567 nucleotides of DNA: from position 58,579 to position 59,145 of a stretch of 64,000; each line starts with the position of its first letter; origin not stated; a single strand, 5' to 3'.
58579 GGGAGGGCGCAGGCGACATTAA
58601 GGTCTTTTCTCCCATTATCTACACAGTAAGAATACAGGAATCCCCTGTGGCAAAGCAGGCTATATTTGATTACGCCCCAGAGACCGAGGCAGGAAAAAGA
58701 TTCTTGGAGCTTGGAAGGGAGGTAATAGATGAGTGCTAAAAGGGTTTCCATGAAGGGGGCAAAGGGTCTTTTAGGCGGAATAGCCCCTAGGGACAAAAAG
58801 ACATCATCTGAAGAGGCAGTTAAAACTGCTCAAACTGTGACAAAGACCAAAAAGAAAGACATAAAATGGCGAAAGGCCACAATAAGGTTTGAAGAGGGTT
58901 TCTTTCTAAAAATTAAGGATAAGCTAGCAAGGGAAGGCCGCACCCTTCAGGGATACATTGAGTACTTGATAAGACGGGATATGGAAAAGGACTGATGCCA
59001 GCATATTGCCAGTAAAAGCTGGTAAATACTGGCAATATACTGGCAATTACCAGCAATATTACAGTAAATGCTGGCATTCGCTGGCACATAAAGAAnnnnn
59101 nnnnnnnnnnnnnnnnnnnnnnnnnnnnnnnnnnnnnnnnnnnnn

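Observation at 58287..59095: Crippled type Ib-like partition cassette: truncated ParA, RHH protein, and 9 helically phased CTGGCA iterons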

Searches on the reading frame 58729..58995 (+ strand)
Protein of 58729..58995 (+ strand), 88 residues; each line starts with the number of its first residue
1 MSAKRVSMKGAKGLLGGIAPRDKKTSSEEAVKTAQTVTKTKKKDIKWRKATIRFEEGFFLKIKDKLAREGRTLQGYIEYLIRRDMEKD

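Call 8: search_protein_families(library=pfam, proteins=[window:58729-58992:+], max_evalue=0.1)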
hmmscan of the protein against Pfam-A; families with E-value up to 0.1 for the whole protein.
window:58729-58992:+ (88 aa): 0 families

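Call 9: search_protein_families(library=ncbifam, proteins=[window:58729-58992:+], max_evalue=1)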
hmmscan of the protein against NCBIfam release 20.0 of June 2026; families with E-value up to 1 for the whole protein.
window:58729-58992:+ (88 aa): 0 families

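Call 11: find_homologous_proteins(query=window:58729-58992:+)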
Query window:58729-58992:+ (88 aa): 8 proteins with E <= 0.001 among 9 candidates.
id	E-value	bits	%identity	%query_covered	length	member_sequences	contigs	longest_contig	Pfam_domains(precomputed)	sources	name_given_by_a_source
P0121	5.4e-46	171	97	100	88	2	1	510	-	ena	-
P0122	1.1e-33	132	73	100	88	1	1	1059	-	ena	-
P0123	1.9e-33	132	73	100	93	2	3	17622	-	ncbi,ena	-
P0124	8.5e-33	129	73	100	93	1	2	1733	-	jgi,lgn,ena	-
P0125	1.1e-32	129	74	100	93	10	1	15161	-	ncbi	-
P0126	1.3e-32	129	73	100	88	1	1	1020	-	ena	-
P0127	1.1e-19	88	59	98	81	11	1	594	-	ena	-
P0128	2.7e-17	80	76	56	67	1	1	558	-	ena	-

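Call 12: find_encoding_contigs(protein=P0123, flank=5000, max_places=4)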
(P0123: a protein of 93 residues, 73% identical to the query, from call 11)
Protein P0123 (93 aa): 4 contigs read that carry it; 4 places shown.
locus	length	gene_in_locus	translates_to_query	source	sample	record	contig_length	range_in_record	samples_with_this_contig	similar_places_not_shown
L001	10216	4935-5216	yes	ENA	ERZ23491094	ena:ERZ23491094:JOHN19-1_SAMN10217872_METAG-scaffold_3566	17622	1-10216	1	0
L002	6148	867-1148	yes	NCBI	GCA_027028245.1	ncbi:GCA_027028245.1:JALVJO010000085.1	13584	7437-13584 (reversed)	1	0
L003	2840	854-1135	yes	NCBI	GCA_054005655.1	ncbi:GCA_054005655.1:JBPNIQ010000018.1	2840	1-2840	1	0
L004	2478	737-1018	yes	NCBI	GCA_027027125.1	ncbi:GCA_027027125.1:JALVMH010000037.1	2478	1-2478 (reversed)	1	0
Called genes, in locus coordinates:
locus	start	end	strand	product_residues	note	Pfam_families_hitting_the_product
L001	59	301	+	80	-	-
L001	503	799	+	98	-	PF05015:HigB-like_toxin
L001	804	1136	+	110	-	PF13560:HTH_31 (weak), PF12844:HTH_19 (weak), PF01381:HTH_3, PF13443:HTH_26 (weak)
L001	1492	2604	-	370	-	PF00034:Cytochrom_C (faint), PF03150:CCP_MauG, PF13442:Cytochrome_CBB3 (faint)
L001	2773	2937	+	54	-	-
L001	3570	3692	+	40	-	-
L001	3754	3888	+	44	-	-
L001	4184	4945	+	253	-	PF00142:Fer4_NifH (weak), PF01656:CbiA, PF02374:ArsA_ATPase (weak), PF06564:CBP_BcsQ (faint), PF09140:MipZ (weak), PF10609:ParA, PF13614:AAA_31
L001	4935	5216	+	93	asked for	-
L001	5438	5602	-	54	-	-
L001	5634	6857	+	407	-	PF13173:AAA_14, PF13635:DUF4143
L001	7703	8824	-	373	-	PF00512:HisKA (weak), PF02518:HATPase_c (weak)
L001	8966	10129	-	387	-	PF02353:CMAS, PF13489:Methyltransf_23, PF13847:Methyltransf_31, PF08241:Methyltransf_11, PF08242:Methyltransf_12, PF13649:Methyltransf_25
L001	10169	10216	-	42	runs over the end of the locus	-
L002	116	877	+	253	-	PF00142:Fer4_NifH (weak), PF01656:CbiA, PF02374:ArsA_ATPase (weak), PF06564:CBP_BcsQ (faint), PF09140:MipZ (weak), PF10609:ParA, PF13614:AAA_31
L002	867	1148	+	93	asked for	-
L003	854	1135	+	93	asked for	-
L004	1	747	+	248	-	?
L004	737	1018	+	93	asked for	-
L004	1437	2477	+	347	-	?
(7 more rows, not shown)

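Call 13: find_encoding_contigs(protein=P0125, flank=5000, max_places=4)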
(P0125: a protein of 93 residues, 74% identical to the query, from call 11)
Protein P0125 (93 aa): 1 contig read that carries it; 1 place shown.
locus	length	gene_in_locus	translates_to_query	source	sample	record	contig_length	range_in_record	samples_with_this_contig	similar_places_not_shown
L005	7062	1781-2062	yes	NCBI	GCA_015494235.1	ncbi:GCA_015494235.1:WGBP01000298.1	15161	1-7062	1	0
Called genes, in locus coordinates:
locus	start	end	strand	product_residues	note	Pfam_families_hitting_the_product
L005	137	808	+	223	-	-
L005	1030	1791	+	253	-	PF00142:Fer4_NifH (weak), PF01656:CbiA, PF02374:ArsA_ATPase (weak), PF06564:CBP_BcsQ (weak), PF09140:MipZ, PF10609:ParA (weak), PF13614:AAA_31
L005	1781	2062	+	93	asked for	-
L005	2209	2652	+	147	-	PF01850:PIN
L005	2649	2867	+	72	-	-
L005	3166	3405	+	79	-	PF02604:PhdYeFM_antitox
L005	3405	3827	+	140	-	PF01850:PIN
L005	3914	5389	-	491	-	PF13482:RNase_H_2 (faint), PF11074:DUF2779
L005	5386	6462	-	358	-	PF08279:HTH_11 (weak), PF09339:HTH_IclR (weak), PF13280:WYL, PF25583:WCX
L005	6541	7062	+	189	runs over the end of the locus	PF00574:CLP_protease, PF25145:NfeD1b_N (faint)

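Call 21: find_related_loci(query=A2, collection=genome_contigs, flank=6000)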
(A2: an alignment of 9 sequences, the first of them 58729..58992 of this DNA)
Query A2 (88 aa) in genome_contigs; peptide patterns used: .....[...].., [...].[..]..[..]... (x = any residue, [..] = any of these).
90 stretches matched a pattern; 1 encode a relative of the query (tblastn E <= 1e-3); 1 distinct loci.
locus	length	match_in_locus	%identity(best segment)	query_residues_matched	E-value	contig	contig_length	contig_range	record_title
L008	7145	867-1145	73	1-88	2e-41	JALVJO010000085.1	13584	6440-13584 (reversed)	MAG: Deltaproteobacteria bacterium isolate A1_metabat2_scaf2bin.062 A1_NODE_1964_length_13584_cov_31.561492, whole genom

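Call 23: find_related_loci(query=A2, collection=metagenome_contigs, flank=6000)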
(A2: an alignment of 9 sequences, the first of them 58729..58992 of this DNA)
Query A2 (88 aa) in metagenome_contigs; peptide patterns used: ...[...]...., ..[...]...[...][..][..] (x = any residue, [..] = any of these).
335 stretches matched a pattern; 3 encode a relative of the query (tblastn E <= 1e-3); 3 distinct loci.
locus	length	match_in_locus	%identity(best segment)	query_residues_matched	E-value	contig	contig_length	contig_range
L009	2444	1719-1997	71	1-88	1e-40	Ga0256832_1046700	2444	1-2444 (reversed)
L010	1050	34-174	87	42-88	3e-27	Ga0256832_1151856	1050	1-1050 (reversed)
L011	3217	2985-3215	54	2-83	2e-23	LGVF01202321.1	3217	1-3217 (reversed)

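Call 36: find_encoding_contigs(protein=P0121, flank=2000, max_places=4)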
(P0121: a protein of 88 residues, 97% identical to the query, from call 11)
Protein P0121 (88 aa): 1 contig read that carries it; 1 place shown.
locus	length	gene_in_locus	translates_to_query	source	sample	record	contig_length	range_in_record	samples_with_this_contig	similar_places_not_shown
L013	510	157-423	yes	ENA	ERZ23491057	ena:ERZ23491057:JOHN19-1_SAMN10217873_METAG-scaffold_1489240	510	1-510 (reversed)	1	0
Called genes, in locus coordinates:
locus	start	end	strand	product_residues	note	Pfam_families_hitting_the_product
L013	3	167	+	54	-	?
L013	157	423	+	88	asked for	-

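Call 37: predict_structure(alignment_id=A2)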
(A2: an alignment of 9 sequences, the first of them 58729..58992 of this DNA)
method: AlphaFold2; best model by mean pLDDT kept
length: 88 residues; sequences in the alignment: 9
mean_pLDDT: 64.7   pTM: 0.32
mean pLDDT of the five models: 64.7, 64.6, 64.1, 63.7, 61.0
residues with pLDDT >= 90: 0; 70-90: 30; 50-70: 48; < 50: 10
segments of 3 or more residues with pLDDT < 50: 22-25
pLDDT, mean of each block of 10 residues (from residue 1): 54 54 48 54 62 68 84 83 77
secondary structure, 60 per line:
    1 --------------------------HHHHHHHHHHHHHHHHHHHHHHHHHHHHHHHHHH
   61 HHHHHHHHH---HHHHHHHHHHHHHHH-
elements in order: H27-69 H73-87

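Call 38: search_solved_structures(query=A2, max_evalue=10, show_alignments=3)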
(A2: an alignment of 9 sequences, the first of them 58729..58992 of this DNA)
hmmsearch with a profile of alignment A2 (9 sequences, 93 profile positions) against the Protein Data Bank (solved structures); distinct sequences matched with E-value up to 10: 2.
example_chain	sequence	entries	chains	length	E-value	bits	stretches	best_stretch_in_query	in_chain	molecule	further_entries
7b0n_U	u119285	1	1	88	0.51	14.2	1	54-85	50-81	Acyl carrier protein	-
6gcs_Q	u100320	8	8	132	1.2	13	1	55-85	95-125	ACPM2 SUBUNIT | Acyl carrier protein ACPM2 of NADH:Ubiquinone Oxidoreductase (Complex I)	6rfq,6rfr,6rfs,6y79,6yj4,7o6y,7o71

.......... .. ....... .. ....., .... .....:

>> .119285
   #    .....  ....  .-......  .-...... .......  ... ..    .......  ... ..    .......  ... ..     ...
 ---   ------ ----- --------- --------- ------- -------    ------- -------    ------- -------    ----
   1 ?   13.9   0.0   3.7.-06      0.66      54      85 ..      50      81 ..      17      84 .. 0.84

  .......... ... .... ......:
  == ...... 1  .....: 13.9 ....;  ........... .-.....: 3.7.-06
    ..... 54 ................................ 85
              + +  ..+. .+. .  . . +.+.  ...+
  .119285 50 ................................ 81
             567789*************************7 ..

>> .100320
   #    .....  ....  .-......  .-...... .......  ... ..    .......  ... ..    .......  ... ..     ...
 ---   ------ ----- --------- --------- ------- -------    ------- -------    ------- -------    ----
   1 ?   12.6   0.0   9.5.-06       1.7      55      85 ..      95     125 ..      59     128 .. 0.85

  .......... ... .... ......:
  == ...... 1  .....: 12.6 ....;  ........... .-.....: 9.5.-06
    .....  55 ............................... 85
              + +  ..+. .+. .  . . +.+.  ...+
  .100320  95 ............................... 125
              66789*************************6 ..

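Call 39: search_protein_families(library=pfam, alignment_id=A2, max_evalue=10)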
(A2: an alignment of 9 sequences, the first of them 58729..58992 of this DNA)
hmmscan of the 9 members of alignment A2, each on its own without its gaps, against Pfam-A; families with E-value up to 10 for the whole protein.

A. member 1, window:58729-58992:+ (88 aa): 1 family
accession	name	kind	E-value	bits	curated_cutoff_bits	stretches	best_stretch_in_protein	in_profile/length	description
PF10224.14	DUF2205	-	0.13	12.8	26.7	1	63-82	46-65/75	Short coiled-coil protein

B. families by the number of members that match (of 9 scanned): 3 families
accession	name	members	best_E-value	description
PF13467.12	RHH_4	3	0.096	Ribbon-helix-helix domain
PF10224.14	DUF2205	3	0.13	Short coiled-coil protein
PF08472.16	S6PP_C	1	0.1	Sucrose-6-phosphate phosphohydrolase C-terminal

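Call 41: search_dna_similar(query=L005:1030-1788:+, collection=plasmids, mode=protein, max_rows=15)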
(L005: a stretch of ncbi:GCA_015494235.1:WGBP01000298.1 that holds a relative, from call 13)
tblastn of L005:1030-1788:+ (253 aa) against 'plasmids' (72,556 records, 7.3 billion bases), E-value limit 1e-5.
The search stops at 5000 records and this limit was reached: more records match than are counted here, and every count below describes the 5000 best-scoring records only.
Records with a match: at least 5000; places in all: 5797; records where one place covers at least 80% of the query: 3120.
Best place of each record, by identity: <60% 5000.
By first word of the organism name: Enterococcus 442; Rhizobium 356; Acinetobacter 260; Sinorhizobium 217; Agrobacterium 178; Streptomyces 149; Clostridium 141; Lactiplantibacillus 102; Pseudosulfitobacter 90; Rhodococcus 82; and 480 more.
By predicted mobility (MOB-suite, as given by PLSDB): non-mobilizable 2540; mobilizable 1241; conjugative 1219.
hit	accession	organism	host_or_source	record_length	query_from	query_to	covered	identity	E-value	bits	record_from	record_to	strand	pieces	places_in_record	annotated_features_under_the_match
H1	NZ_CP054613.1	Paenibacillus cellulosilyticus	cell culture,soil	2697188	4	250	98%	45.6%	1e-59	210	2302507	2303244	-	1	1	none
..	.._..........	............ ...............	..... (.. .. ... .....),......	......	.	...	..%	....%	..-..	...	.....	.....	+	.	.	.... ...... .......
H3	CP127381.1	Aerococcus tenax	Homo sapiens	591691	3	250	98%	44.8%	8e-59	207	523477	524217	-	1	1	AAA family ATPase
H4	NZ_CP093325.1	Bacillus sp. N5-665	whole organism,peat soil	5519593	3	250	98%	43.5%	6e-54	194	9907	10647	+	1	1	none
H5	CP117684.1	Latilactobacillus curvatus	Pig,Single cell,feces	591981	3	250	98%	43.1%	9e-57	202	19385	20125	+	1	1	AAA family ATPase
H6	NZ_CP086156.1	Clostridium tagluense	single colony,Lamb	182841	3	250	98%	43.0%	1e-53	192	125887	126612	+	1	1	AAA family ATPase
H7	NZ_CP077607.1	Clostridium tagluense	single colony,lamb meat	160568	3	250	98%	43.0%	3e-53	192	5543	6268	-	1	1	ParA family protein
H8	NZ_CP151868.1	Bacillus thuringiensis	tobacco,mixed culture,leaves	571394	3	250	98%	42.7%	3e-54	194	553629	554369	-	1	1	soj: sporulation initiation inhibitor protein Soj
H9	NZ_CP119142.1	Neisseria gonorrhoeae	Homo sapiens,whole organism,synovial ...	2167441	3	249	98%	42.9%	1e-55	199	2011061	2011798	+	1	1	none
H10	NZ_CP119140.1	Neisseria gonorrhoeae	Homo sapiens,whole organism,blood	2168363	3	249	98%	42.9%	2e-55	198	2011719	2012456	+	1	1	none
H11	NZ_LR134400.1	Listeria monocytogenes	Homo sapiens,Vein blood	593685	3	250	98%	42.6%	4e-55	197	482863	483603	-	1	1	AAA family ATPase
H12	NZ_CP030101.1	Listeria monocytogenes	Environment,water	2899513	3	250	98%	42.6%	4e-55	197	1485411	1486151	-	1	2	none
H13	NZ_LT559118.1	Nonomuraea gerenzanensis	-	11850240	3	252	99%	42.0%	4e-52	188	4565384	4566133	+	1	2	none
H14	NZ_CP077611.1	Clostridium estertheticum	single colony,bovine feces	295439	3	251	98%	42.0%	1e-54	195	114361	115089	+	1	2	ParA family protein | hypothetical protein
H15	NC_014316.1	Nitrosococcus watsonii C-113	-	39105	4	250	98%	42.2%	4e-55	197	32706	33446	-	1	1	AAA family ATPase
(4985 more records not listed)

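Call 46: search_protein_representatives(alignment_id=A2)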
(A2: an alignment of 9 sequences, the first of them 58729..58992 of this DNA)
Query: 9 sequences, 93 profile positions. Proteins with E-value up to 0.001 (for the whole library): 4; up to 1e-10: 2; up to 1e-30: 0. The best 4 are listed.
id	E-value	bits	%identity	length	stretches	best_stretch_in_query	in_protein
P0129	1.2e-25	106.1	-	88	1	3-92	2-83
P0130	6.0e-12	62.1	-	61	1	50-90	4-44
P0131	3.0e-04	37.5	-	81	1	18-92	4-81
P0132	9.7e-04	35.8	-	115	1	22-91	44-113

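Call 48: search_protein_families(library=pfam, proteins=[P0129, P0130, P0131, P0132], max_evalue=10)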
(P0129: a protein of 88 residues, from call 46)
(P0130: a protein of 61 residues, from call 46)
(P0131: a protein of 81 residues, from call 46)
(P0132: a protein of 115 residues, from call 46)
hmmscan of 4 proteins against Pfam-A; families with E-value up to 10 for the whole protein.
P0129 (88 aa): 1 family
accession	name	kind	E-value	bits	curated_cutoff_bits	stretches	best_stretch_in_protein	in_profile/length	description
PF23807.1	RHH_10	-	0.014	16.1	27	1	40-77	20-57/84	Ribbon-helix-helix protein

P0130 (61 aa): 0 families

P0131 (81 aa): 3 families
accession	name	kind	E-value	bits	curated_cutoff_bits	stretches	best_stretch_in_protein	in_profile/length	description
PF07764.18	Omega_Repress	-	0.0061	17.2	33.3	1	18-80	3-59/59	Omega Transcriptional Repressor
PF20069.4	DUF6465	-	0.0097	16.4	26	1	10-54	35-78/130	Family of unknown function (DUF6465)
PF11777.13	DUF3316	-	0.12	12.8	24.4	1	12-70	17-75/145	Protein of unknown function (DUF3316)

P0132 (115 aa): 3 families
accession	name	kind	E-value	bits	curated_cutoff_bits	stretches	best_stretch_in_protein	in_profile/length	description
PF14620.12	YPEB_PepSY1-2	-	0.074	13.6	31.7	1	22-104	25-105/195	YpeB sporulation, PepSY1 and PepSY2 domains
PF02840.20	Prp18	-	0.51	10.9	32.5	1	20-52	36-68/143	Prp18 domain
PF08576.15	DUF1764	-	3.3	9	27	1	19-74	4-55/100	Eukaryotic protein of unknown function (DUF1764)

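Call 50: search_solved_structures(query=A3, max_evalue=10, show_alignments=4)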
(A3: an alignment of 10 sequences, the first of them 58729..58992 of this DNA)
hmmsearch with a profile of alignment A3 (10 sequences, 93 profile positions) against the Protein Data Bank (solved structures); distinct sequences matched with E-value up to 10: 9.
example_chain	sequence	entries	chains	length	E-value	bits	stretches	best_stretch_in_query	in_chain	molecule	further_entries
1p94_A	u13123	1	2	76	0.007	20.3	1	43-91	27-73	plasmid partition protein ParG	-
4d8j_B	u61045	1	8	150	1.1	13.2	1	29-88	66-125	Macrodomain Ter protein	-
6ro1_A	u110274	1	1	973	4.1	11.4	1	44-84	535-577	Exosome RNA helicase MTR4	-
6ieh_B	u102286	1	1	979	4.2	11.4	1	44-84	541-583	Exosome RNA helicase MTR4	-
6ieg_B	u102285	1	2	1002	4.4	11.3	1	44-84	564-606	Exosome RNA helicase MTR4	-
4i1q_A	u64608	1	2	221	4.5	11.3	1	62-81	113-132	Bridging integrator 2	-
6d6q_M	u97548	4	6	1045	4.8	11.2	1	44-84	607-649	Exosome RNA helicase MTR4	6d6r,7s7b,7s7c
7z4y_B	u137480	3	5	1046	4.8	11.2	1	44-84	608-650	Exosome RNA helicase MTR4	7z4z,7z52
4avm_A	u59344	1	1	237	6.5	10.8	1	63-81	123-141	BRIDGING INTEGRATOR 2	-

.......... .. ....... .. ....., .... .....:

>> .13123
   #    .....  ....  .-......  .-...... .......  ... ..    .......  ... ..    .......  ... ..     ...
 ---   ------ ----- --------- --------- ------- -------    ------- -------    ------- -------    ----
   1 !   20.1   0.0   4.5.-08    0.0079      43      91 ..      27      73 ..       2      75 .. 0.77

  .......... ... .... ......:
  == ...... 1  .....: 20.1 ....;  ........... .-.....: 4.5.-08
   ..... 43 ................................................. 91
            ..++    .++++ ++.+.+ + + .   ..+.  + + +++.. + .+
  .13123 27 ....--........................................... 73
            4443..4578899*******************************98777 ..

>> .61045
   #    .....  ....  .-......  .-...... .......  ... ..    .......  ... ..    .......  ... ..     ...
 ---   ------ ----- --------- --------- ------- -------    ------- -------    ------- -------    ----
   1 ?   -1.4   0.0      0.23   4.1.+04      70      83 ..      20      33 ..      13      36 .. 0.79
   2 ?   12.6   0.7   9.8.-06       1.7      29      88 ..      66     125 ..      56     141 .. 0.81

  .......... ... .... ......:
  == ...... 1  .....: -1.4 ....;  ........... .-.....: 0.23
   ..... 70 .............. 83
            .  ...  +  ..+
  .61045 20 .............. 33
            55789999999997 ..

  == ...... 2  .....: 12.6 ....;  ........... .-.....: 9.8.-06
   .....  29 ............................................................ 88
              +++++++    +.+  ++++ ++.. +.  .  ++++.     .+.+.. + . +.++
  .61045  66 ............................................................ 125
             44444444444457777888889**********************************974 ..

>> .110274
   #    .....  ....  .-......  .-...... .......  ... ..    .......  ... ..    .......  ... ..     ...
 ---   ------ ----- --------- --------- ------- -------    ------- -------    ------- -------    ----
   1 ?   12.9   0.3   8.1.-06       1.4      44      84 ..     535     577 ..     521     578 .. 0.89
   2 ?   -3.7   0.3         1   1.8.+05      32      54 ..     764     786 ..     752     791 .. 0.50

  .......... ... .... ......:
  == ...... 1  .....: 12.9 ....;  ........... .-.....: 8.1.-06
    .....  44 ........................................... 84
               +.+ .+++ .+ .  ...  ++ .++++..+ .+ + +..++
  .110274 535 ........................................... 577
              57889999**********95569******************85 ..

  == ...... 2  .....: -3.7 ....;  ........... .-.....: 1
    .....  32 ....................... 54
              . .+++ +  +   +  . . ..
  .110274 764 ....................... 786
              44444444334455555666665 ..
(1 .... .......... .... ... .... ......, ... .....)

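Call 61: find_related_loci(query=A3, collection=viral_contigs, flank=5000)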
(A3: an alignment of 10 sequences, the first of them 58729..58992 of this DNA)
Query A3 (88 aa) in viral_contigs; peptide patterns used: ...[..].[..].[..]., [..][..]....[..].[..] (x = any residue, [..] = any of these).
44 stretches matched a pattern, but none encodes a relative of the query by tblastn (E <= 1e-3).

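Call 62: search_dna_similar(query=window:58729-58992:+, collection=plasmids, mode=protein, max_evalue=1, max_rows=10)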
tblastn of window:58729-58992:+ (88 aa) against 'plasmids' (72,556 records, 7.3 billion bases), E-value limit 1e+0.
No match.
